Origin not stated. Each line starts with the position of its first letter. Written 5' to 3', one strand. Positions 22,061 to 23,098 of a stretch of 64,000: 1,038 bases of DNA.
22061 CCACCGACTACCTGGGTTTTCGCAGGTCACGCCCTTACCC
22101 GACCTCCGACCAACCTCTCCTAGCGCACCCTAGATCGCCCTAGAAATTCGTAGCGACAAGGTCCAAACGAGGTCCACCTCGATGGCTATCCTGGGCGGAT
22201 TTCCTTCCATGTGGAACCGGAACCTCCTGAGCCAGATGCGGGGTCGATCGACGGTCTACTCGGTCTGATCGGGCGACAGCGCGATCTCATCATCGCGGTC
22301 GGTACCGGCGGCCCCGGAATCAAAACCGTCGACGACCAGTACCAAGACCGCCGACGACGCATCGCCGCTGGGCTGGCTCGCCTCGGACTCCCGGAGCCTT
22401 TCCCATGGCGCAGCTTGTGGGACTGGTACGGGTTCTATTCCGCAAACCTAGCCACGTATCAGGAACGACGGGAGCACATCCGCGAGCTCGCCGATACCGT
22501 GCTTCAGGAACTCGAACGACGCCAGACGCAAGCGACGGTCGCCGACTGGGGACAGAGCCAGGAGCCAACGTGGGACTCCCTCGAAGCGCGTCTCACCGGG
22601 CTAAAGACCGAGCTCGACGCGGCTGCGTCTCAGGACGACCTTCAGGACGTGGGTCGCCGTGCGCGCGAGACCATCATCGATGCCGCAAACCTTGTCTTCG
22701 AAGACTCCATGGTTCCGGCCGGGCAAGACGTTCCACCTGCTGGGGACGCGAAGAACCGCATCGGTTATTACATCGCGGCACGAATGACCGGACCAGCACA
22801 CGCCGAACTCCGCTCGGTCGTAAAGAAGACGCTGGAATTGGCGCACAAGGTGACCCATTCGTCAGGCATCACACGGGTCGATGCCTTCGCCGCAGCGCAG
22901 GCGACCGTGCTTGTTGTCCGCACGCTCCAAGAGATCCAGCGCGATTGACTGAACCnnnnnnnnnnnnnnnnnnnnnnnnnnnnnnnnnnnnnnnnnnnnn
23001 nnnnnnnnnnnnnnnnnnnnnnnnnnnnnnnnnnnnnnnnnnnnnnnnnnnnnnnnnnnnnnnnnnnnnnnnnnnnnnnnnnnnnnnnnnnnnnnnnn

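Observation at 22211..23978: Divergent pair of unknown island proteins, one with an Rx5H (HEPN-like) motif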

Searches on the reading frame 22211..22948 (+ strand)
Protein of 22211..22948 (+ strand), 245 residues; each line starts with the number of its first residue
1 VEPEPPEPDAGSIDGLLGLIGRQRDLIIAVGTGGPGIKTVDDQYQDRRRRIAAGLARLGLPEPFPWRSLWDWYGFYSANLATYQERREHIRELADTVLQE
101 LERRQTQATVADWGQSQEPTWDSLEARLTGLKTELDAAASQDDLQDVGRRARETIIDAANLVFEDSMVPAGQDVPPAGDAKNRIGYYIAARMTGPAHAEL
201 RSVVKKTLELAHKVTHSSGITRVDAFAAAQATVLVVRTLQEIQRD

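Call 4: search_protein_families(library=pfam, proteins=[window:22211-22948:+], max_evalue=1)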
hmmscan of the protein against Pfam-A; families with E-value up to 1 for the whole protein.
window:22211-22948:+ (245 aa): 1 family
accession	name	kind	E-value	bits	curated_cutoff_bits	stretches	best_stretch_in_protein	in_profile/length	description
PF18603.7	LAL_C2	-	0.0025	18.5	29.4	1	168-206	33-68/78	L-amino acid ligase C-terminal domain 2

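Call 7: search_protein_families(library=padloc, proteins=[window:22211-22948:+], max_evalue=1)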
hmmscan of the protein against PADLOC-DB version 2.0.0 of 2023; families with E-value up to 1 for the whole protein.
window:22211-22948:+ (245 aa): 1 family
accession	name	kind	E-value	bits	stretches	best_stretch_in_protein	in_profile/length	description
PDLC01085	C3a181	-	0.0048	14.8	1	82-230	95-213/226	Diadenylate cyclase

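Call 8: search_protein_families(library=ncbifam, proteins=[window:22211-22948:+], max_evalue=1)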
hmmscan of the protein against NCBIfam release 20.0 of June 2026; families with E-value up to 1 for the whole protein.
window:22211-22948:+ (245 aa): 0 families

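Call 9: search_protein_families(library=phrogs, proteins=[window:22211-22948:+], max_evalue=1)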
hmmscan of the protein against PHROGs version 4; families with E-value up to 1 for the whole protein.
window:22211-22948:+ (245 aa): 1 family
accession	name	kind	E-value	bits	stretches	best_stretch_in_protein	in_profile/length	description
phrog_7316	-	unknown function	0.12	13.3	1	82-102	21-41/61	-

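Call 10: find_homologous_proteins(query=window:22211-22948:+, max_evalue=0.001)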
Query window:22211-22948:+ (245 aa): 260 proteins with E <= 0.001 among 3954 candidates; the best 120 are listed.
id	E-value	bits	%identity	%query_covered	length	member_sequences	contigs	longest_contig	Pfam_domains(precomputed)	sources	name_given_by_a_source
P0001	2.5e-157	540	100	100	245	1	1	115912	-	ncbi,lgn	ncbi:MAG: hypothetical protein WEB06_09010 [Actinomycetota bacterium]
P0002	6.3e-127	440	82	98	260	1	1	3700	-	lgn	-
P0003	4.7e-82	293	58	97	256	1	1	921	-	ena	-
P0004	1.5e-78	282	57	98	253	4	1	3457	-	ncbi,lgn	-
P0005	3.0e-76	274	58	93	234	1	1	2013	-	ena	-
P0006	3.0e-76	274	54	97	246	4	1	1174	-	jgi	jgi:hypothetical protein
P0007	9.3e-76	273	55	93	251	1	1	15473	-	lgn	-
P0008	6.9e-75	270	53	96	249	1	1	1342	-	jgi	jgi:hypothetical protein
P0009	1.4e-74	269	54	98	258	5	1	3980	-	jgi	jgi:hypothetical protein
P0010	6.6e-74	267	58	90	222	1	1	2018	-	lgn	-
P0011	2.5e-73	265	54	98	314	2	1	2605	-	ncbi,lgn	-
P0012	4.3e-73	264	52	99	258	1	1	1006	-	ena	-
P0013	7.5e-73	263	53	98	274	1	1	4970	-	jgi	jgi:hypothetical protein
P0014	5.2e-72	260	52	98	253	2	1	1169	-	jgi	jgi:hypothetical protein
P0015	7.3e-72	260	55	96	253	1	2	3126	-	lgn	-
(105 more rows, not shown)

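Call 15: search_protein_families(library=pfam, alignment_id=A1, max_evalue=1)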
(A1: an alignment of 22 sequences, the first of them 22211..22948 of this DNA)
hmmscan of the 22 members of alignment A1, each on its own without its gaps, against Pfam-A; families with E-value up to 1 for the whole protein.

A. member 1, window:22211-22948:+ (245 aa): 1 family
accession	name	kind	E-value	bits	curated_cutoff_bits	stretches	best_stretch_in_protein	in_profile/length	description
PF18603.7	LAL_C2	-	0.0025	18.5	29.4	1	168-206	33-68/78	L-amino acid ligase C-terminal domain 2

B. families by the number of members that match (of 22 scanned): 6 families
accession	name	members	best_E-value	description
PF18603.7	LAL_C2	1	0.0025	L-amino acid ligase C-terminal domain 2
PF09277.16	Erythro-docking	1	0.0059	Erythronolide synthase, docking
PF19946.4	DUF6408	1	0.087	Family of unknown function (DUF6408)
PF17230.7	DUF5304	1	0.1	Family of unknown function (DUF5304)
PF13245.12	AAA_19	1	0.13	AAA domain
PF01479.30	S4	1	0.15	S4 domain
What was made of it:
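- Tried and rejected: The Pfam LAL_C2 hit of A (E 0.0025, below the gathering score) is also a singleton (call 15).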

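Call 21: find_encoding_contigs(protein=P0001, flank=10000, max_places=3)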
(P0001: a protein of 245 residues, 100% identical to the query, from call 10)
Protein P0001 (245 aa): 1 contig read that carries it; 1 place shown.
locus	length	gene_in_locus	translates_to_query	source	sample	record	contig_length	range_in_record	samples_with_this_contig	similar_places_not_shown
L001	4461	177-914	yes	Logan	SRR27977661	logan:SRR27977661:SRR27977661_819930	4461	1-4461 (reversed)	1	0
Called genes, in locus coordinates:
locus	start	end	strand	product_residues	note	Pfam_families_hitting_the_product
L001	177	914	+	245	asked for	-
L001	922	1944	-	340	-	-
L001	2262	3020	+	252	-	-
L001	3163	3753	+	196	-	-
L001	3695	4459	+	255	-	?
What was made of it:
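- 22064..26700 (.): Probable decayed integrated island of about 4.6 kb, holding A, B, a lipoprotein-like ORF, a secreted-protein ORF and an integrase. An independent Logan contig spans window 22035-26495 and breaks at both ends (call 21).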

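Call 22: find_related_loci(query=A3, collection=genome_contigs, flank=10000)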
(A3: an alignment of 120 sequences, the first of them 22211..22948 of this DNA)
Query A3 (245 aa) in genome_contigs; peptide patterns used: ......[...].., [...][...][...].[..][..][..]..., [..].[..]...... (x = any residue, [..] = any of these).
204 stretches matched a pattern; 40 encode a relative of the query (tblastn E <= 1e-3); 40 distinct loci.
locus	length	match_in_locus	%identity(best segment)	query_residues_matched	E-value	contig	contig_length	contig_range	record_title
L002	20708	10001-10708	48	6-242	3e-68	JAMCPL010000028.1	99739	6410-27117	MAG: Actinomycetota bacterium isolate FK_Sedi_A_Bin.79 NODE_291_length_99739_cov_59.1176, whole genome shotgun sequence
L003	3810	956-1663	50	6-242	3e-66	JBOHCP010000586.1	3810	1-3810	MAG: Streptosporangiaceae bacterium isolate SE1496_concoct.bin.4 NODE_1739_length_3810_cov_1.269617, whole genome shotgu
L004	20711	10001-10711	47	6-243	2e-65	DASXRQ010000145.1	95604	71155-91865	MAG TPA_asm: Micromonosporaceae bacterium isolate SMAG_U4644 k141_1142282, whole genome shotgun sequence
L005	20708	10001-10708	50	6-242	2e-64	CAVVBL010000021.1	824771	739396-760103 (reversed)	MAG: uncultured Actinomycetota bacterium isolate MFD04434.bin.2.13 genome assembly, contig: contig_6794, whole genome sh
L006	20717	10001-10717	48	4-245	2e-64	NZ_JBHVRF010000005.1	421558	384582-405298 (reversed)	Microbacterium sp. NPDC058021 NPDC058021_T31_A5.ctg-0005, whole genome shotgun sequence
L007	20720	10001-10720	46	2-245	5e-64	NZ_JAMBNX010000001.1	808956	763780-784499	Agromyces mediolanus strain RA 14A.10 NODE_1_, whole genome shotgun sequence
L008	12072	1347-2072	46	1-245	3e-63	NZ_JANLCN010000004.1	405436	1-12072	Herbiconiux moechotypicola strain KCTC 19653 Scaffold4, whole genome shotgun sequence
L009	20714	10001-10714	47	8-245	8e-63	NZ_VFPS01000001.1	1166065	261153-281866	Microbacterium lacticum strain DSM 20427 Ga0264346_11, whole genome shotgun sequence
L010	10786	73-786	45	5-245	2e-61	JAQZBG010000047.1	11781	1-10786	MAG: Microbacterium sp. isolate L_E1_T20_B_bin.90 scaffold_5168, whole genome shotgun sequence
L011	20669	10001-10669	49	23-245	2e-61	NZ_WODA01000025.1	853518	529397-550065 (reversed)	Agromyces luteolus strain JCM 11431 25, whole genome shotgun sequence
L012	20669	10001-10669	46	20-242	2e-59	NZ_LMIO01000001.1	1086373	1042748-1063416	Leifsonia sp. Root227 contig_1, whole genome shotgun sequence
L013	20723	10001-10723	45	2-242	7e-59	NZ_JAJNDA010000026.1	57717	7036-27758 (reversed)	Actinomycetospora soli strain SF1 NODE_26_length_57717_cov_62.577982, whole genome shotgun sequence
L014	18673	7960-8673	43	5-243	7e-59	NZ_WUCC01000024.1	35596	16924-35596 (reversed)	Rathayibacter sp. VKM Ac-2754 plasmid unnamed1, whole genome shotgun sequence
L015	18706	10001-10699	46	8-244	9e-58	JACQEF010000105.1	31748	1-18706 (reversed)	MAG: Chloroflexi bacterium isolate NC_groundwater_1014_Pr1_S-0.65um_71_9 Montesol18_Sp65_coassembly_scaffold_351564, who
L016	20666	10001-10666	45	23-244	8e-58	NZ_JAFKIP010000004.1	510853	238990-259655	MAG: Microbacterium sp. isolate SCN18_30_10_14_R4_B_70_78 SCN18_30_10_14_R4_B_scaffold_11, whole genome shotgun sequence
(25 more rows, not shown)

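Call 25: predict_structure(alignment_id=A3)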
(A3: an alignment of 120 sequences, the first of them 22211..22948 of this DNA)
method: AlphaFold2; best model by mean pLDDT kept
length: 245 residues; sequences in the alignment: 120
mean_pLDDT: 94.7   pTM: 0.59
mean pLDDT of the five models: 94.7, 94.5, 94.2, 94.0, 93.7
residues with pLDDT >= 90: 226; 70-90: 10; 50-70: 5; < 50: 4
segments of 3 or more residues with pLDDT < 50: none
pLDDT, mean of each block of 10 residues (from residue 1): 91 96 98 98 98 95 98 98 98 97 80 63 95 97 98 97 98 97 96 93 96 98 99 98 96
secondary structure, 60 per line:
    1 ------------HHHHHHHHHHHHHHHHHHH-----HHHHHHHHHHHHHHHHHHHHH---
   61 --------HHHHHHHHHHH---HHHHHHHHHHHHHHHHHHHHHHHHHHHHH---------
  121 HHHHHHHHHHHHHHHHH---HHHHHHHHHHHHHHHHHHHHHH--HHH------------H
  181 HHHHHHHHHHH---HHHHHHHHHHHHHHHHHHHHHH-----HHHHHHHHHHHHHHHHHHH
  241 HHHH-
elements in order: H13-31 H37-57 H69-79 H83-111 H121-137 H141-162 H180-191 H195-216 H222-244
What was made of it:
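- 22211..22948 (+): Gene A, 245 aa, a two-domain all-helical protein of an uncharacterised family. The AF2 model has mean pLDDT 94.7 (call 25).
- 22247..22543 (+): A N-terminal four-helix domain (residues 13-111), function unknown. Helices 13-31, 37-57, 69-79 and 83-111 (call 25).
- On HEPN superfamily (protein A): AF2 model with pLDDT 94.7 (call 25).
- pLDDT is 94.7 (call 25).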

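Call 29: find_related_loci(query=A3, collection=viral_contigs, flank=10000)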
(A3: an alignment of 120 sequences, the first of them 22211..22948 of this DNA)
Query A3 (245 aa) in viral_contigs; peptide patterns used: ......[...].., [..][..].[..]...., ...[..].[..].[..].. (x = any residue, [..] = any of these).
49 stretches matched a pattern, but none encodes a relative of the query by tblastn (E <= 1e-3).

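Call 41: search_solved_structures(query=A3, max_evalue=10, show_alignments=2)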
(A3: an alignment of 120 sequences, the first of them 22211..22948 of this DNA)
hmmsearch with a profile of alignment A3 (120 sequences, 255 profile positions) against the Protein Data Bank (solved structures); distinct sequences matched with E-value up to 10: 12.
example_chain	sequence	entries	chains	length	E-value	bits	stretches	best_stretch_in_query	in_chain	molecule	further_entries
6tmt_A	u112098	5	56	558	0.19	14.5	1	86-145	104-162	Putative GroEL-like chaperonine protein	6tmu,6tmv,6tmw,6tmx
4yy0_B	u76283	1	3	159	0.66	12.7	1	77-144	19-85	HA2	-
4yy9_B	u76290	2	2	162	0.7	12.7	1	77-144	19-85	HA2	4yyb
4yy1_B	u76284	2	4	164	0.72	12.6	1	77-144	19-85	HA2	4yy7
4h32_B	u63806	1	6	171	0.76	12.5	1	77-146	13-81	Hemagglutinin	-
4yya_B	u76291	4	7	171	0.79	12.5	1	77-144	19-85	HA2 | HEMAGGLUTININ HA2 CHAIN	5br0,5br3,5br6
4xkd_B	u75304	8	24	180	0.86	12.4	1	77-144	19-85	Hemagglutinin HA2 chain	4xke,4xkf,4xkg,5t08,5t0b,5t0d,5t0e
4wst_B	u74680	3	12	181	0.87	12.3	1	77-144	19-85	Hemagglutinin HA2 chain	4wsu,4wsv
1ruy_I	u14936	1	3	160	1.1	12.1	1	73-145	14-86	hemagglutinin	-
1ru7_B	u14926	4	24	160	1.3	11.8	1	77-145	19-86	hemagglutinin | Hemagglutinin HA2 chain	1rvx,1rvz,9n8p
6wex_F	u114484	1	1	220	1.4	11.6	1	77-144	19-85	Hemagglutinin HA2 chain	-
5a3i_F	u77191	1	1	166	1.5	11.6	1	73-145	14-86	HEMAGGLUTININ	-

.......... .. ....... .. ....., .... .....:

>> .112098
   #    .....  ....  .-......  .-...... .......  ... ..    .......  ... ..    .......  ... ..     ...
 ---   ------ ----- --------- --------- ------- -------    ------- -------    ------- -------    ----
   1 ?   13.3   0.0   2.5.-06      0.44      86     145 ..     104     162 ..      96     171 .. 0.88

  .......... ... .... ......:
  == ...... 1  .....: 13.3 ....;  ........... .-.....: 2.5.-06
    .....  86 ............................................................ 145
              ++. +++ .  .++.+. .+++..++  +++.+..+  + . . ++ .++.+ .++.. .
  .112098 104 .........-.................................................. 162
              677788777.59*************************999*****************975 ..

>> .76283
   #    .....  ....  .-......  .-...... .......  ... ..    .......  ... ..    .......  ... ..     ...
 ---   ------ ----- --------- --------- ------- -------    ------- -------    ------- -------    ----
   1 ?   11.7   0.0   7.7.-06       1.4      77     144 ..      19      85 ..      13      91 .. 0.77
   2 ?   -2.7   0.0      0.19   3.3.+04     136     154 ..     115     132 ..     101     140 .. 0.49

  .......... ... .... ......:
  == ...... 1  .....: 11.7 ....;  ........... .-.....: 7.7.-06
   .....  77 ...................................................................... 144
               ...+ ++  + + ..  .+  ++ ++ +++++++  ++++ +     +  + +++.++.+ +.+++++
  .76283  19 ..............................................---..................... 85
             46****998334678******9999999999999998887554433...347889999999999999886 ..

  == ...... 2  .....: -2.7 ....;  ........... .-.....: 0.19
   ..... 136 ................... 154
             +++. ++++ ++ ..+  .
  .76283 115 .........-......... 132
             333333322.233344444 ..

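Call 43: search_protein_families(library=padloc, alignment_id=A3, max_evalue=0.1)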
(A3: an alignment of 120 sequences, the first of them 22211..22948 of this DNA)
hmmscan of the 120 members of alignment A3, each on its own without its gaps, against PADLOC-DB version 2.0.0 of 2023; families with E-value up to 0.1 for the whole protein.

A. member 1, window:22211-22948:+ (245 aa): 1 family
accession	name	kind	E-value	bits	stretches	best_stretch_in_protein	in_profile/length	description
PDLC01085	C3a181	-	0.0048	14.8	1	82-230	95-213/226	Diadenylate cyclase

B. families by the number of members that match (of 120 scanned): 5 families
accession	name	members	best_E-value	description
PDLC03163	Specificity_I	2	0.019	Type I specificity subunit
PDLC02857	DpdF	1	0.00055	DpdF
PDLC01085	C3a181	1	0.0048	Diadenylate cyclase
PDLC01501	Cas11e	1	0.012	CAS-I-E; effector_SS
PDLC03857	LmuA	1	0.06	-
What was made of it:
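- Tried and rejected: The PADLOC 'C3a181 diadenylate cyclase' hit of A (E 0.005) is a singleton among 120 family members, so I treat it as chance (call 43).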

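Call 47: find_encoding_contigs(protein=P0002, flank=10000, max_places=2)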
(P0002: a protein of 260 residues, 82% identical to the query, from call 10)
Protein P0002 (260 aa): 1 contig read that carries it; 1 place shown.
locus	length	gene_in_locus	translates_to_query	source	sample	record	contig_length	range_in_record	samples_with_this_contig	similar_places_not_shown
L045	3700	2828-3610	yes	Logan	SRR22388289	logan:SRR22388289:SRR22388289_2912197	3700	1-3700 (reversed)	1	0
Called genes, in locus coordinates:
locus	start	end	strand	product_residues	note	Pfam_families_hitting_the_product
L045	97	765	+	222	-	-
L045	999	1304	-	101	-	PF22784:PTP-SAK (weak)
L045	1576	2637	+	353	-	-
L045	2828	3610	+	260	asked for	-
